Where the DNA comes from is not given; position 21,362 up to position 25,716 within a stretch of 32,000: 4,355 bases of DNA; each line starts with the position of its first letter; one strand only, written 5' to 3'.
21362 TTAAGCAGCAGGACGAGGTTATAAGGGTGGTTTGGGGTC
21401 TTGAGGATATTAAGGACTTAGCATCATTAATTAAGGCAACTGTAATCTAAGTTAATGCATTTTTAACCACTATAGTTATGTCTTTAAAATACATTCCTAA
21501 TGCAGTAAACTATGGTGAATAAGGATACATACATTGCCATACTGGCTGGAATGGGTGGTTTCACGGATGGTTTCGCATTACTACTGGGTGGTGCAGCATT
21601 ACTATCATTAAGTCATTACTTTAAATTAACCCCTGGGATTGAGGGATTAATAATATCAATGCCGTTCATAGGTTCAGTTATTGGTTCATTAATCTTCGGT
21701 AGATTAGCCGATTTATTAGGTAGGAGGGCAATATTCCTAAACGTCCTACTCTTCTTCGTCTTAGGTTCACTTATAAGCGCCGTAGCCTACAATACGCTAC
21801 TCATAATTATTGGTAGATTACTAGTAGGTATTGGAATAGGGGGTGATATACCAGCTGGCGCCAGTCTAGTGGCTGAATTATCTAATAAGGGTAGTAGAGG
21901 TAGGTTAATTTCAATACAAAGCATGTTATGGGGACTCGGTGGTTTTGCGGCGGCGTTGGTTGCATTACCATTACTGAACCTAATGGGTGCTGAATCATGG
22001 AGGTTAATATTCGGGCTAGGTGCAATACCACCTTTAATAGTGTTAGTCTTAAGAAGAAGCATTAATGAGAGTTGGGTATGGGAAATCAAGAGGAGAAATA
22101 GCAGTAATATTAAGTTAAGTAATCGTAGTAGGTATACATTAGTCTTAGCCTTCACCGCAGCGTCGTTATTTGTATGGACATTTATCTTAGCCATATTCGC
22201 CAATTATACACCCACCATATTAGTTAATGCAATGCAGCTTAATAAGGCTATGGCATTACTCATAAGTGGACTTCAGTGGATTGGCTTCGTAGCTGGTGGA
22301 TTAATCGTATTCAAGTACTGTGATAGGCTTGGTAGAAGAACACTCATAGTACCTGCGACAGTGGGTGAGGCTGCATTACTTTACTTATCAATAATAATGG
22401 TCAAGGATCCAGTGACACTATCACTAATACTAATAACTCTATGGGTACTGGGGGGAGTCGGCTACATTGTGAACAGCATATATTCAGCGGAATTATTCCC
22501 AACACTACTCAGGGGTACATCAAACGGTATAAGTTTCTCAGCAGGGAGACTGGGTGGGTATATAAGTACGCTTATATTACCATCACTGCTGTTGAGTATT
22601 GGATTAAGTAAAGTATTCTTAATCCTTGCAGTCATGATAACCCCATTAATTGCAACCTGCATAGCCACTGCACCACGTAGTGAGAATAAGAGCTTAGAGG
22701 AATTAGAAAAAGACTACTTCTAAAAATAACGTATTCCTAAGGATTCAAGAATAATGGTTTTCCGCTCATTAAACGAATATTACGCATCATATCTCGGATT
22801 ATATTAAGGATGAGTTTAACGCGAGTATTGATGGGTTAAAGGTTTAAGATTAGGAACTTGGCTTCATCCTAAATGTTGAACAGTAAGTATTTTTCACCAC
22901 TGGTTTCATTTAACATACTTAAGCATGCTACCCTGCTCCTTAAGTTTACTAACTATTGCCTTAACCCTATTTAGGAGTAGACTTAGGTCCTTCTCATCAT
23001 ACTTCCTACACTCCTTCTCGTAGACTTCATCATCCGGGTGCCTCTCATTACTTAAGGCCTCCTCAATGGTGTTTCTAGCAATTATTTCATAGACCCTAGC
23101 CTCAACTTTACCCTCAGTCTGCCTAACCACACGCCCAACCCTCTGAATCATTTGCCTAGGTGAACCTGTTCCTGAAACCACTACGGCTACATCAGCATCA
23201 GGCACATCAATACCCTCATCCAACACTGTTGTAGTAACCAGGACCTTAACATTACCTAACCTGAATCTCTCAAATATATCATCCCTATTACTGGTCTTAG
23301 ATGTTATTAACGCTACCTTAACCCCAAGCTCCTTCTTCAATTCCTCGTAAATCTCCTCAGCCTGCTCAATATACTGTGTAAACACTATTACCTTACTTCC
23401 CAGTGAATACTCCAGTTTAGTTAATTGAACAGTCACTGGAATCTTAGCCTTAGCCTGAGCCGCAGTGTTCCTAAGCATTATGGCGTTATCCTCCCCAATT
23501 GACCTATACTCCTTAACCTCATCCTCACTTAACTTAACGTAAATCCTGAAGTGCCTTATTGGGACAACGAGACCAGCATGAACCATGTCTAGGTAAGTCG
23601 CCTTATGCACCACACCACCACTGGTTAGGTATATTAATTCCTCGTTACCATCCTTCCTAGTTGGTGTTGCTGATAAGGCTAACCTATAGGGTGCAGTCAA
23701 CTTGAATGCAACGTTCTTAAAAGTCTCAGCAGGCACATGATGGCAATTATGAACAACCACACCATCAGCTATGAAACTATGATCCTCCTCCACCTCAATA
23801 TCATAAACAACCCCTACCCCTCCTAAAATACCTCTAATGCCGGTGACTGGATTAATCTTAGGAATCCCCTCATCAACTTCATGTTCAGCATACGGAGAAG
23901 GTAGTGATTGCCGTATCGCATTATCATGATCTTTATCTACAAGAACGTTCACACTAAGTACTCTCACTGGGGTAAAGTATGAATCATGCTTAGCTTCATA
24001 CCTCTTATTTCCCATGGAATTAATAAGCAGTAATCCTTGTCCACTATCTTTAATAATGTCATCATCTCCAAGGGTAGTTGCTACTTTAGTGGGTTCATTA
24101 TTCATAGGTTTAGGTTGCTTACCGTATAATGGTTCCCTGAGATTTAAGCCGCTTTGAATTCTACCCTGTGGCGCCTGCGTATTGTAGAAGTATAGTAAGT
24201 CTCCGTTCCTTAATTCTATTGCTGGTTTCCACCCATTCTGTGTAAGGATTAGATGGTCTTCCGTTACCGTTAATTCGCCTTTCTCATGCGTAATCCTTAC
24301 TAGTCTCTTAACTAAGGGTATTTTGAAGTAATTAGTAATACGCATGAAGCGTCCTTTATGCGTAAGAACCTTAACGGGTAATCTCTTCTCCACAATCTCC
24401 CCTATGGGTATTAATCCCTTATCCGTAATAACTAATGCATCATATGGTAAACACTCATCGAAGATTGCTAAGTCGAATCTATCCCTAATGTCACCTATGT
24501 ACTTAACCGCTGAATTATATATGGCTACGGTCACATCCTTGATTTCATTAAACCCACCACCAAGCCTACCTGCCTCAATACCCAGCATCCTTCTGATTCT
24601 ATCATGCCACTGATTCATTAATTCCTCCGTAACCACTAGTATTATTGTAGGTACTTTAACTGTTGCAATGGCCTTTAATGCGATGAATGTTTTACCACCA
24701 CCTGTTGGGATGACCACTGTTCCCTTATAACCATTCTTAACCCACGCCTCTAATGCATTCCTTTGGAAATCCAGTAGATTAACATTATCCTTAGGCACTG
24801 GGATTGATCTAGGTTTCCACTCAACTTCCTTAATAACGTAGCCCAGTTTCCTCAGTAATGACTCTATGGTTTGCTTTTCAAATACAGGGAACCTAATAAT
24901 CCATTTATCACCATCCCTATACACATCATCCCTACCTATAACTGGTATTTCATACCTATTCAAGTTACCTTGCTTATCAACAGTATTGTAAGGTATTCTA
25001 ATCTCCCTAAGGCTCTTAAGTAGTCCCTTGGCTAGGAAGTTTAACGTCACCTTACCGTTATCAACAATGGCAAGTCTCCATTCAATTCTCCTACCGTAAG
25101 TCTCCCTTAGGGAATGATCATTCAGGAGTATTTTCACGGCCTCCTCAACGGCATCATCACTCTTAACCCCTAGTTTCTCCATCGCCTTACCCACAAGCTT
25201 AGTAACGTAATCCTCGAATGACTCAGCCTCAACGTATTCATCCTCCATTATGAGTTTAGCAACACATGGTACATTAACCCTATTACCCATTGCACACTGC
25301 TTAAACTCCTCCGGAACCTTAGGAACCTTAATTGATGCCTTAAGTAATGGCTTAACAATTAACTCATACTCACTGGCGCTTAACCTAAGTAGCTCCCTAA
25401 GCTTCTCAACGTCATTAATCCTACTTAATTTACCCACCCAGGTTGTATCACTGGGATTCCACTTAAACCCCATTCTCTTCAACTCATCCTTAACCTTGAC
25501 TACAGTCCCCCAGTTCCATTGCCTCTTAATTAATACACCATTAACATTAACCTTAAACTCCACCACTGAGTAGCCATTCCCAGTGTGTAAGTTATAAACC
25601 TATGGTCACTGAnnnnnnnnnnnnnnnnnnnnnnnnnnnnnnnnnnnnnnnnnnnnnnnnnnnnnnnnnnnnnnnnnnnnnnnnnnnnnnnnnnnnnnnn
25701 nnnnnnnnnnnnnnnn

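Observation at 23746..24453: A 236-aa mini-intein splits the DExH box of an XPB/Rad25-like helicase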

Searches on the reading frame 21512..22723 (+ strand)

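Call 28: search_protein_families(library=pfam, proteins=[window:21512-22723:+], max_evalue=0.001)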
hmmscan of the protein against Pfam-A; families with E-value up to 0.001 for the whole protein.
window:21512-22723:+ (403 aa): 2 families
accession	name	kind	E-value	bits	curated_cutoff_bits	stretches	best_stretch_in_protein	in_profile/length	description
PF00083.30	Sugar_tr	-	1.3e-36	126.9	22.3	2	45-196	49-203/452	Sugar (and other) transporter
PF07690.21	MFS_1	-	1.4e-31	110.2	33.4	2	20-265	9-257/347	Major Facilitator Superfamily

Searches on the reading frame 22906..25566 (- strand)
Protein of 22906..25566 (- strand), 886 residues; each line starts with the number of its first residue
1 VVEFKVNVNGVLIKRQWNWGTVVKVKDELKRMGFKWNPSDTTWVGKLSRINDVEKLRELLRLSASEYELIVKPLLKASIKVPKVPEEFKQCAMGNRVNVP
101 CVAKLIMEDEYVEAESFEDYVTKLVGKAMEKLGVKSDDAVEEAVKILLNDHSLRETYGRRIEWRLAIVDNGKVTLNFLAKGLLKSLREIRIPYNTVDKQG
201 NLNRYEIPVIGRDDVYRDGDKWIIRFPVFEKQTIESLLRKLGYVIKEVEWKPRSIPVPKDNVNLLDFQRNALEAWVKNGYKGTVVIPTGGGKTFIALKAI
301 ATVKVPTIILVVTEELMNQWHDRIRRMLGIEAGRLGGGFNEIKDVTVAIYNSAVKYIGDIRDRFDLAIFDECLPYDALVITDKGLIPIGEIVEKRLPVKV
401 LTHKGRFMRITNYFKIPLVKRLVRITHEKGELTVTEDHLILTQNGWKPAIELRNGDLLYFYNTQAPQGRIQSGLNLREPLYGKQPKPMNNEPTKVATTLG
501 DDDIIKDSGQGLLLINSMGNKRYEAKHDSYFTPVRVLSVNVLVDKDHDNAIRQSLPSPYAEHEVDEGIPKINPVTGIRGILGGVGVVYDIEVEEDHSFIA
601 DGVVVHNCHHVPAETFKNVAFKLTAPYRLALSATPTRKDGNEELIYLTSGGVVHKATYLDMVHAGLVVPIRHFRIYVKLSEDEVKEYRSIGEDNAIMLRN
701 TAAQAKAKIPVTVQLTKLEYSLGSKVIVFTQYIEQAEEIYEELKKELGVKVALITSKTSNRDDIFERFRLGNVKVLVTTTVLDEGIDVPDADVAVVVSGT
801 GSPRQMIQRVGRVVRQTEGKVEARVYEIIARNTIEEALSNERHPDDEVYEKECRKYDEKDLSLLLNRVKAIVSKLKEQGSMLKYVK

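Call 4: search_protein_families(library=pfam, proteins=[window:22906-25566:-], max_evalue=0.1)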
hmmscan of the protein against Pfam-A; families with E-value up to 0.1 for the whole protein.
window:22906-25566:- (886 aa): 8 families
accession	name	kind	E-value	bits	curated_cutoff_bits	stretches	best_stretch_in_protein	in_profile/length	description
PF00271.37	Helicase_C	-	3.4e-22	79.2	23.5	1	719-815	11-108/110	Helicase conserved C-terminal domain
PF04851.21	ResIII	-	3.5e-18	66.5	22.5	2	262-372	2-134/164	Type III restriction enzyme, res subunit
PF16203.11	ERCC3_RAD25_C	-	9.4e-12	45.2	27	1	708-842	45-181/248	ERCC3/RAD25/XPB C-terminal helicase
PF00270.35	DEAD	-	1.2e-09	38.6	26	1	267-329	3-70/167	DEAD/DEAH box helicase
PF14890.11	Intein_splicing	-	1.2e-08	35.3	35.8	1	387-607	11-155/155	Intein splicing domain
PF22590.2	Cas3-like_C_2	-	6.1e-08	33.3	27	1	723-817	2-105/106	CRISPR-associated nuclease/helicase Cas3, C-terminal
PF13307.12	Helicase_C_2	-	1.1e-05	26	25.3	1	723-797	9-89/170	Helicase C-terminal domain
PF00176.29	SNF2-rel_dom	-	0.071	12.6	24.9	0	617-713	145-233/290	SNF2-related domain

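Call 5: search_protein_families(library=ncbifam, proteins=[window:22906-25566:-], max_evalue=0.1)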
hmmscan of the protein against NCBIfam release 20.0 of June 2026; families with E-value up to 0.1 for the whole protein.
window:22906-25566:- (886 aa): 51 families (the best 25 are shown)
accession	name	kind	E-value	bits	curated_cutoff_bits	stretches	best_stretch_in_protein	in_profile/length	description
NF045503.1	repair_heli_XPB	equivalog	7.1e-49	166.8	610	2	603-842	303-534/548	DNA repair helicase XPB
TIGR04095.1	dnd_restrict_1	equivalog_domain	3.5e-40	138.4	600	3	733-833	298-400/451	DNA phosphorothioation system restriction enzyme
TIGR00603.1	rad25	subfamily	2.2e-22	79.1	328.7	2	603-842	381-619/734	DNA repair helicase rad25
NF010337.0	PRK13766.1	equivalog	6.6e-20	70.8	610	1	708-839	349-487/781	Hef nuclease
NF053632.1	heli_RadD_YejH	equivalog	7e-19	67.5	720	2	711-827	239-353/573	DNA repair helicase RadD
NF003673.1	PRK05298.1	equivalog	1e-12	47.2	743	1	711-838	431-562/653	excinuclease ABC subunit UvrB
TIGR00631.1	uvrb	equivalog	6.2e-12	44.5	750.1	1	717-828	437-554/658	excinuclease ABC subunit UvrB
NF008164.0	PRK10917.1-2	equivalog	2.8e-11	42.4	785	1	735-816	506-590/704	ATP-dependent DNA helicase RecG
TIGR04121.1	DEXH_lig_assoc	equivalog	3.9e-11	41.4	850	1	725-821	250-351/804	ligase-associated DNA damage response DEXH box helicase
NF010338.0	PRK13767.1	equivalog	2e-10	39.6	849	1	725-828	287-397/877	ATP-dependent helicase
NF008167.0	PRK10917.2-1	equivalog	2.6e-10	39.1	995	1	736-814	546-629/744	ATP-dependent DNA helicase RecG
NF008165.0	PRK10917.1-3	equivalog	5.4e-10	38.4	711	1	733-812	492-579/692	ATP-dependent DNA helicase RecG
TIGR00643.1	recG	equivalog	8e-10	38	659.4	1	733-798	466-534/629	ATP-dependent DNA helicase RecG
TIGR01443.1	intein_Cterm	domain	1.7e-09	37.6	15.6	1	587-608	2-24/24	intein C-terminal splicing region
TIGR02621.3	cas3_GSU0051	exception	1.7e-09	37.1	400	1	694-833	242-386/854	type I-G CRISPR-associated helicase/endonuclease Cas3g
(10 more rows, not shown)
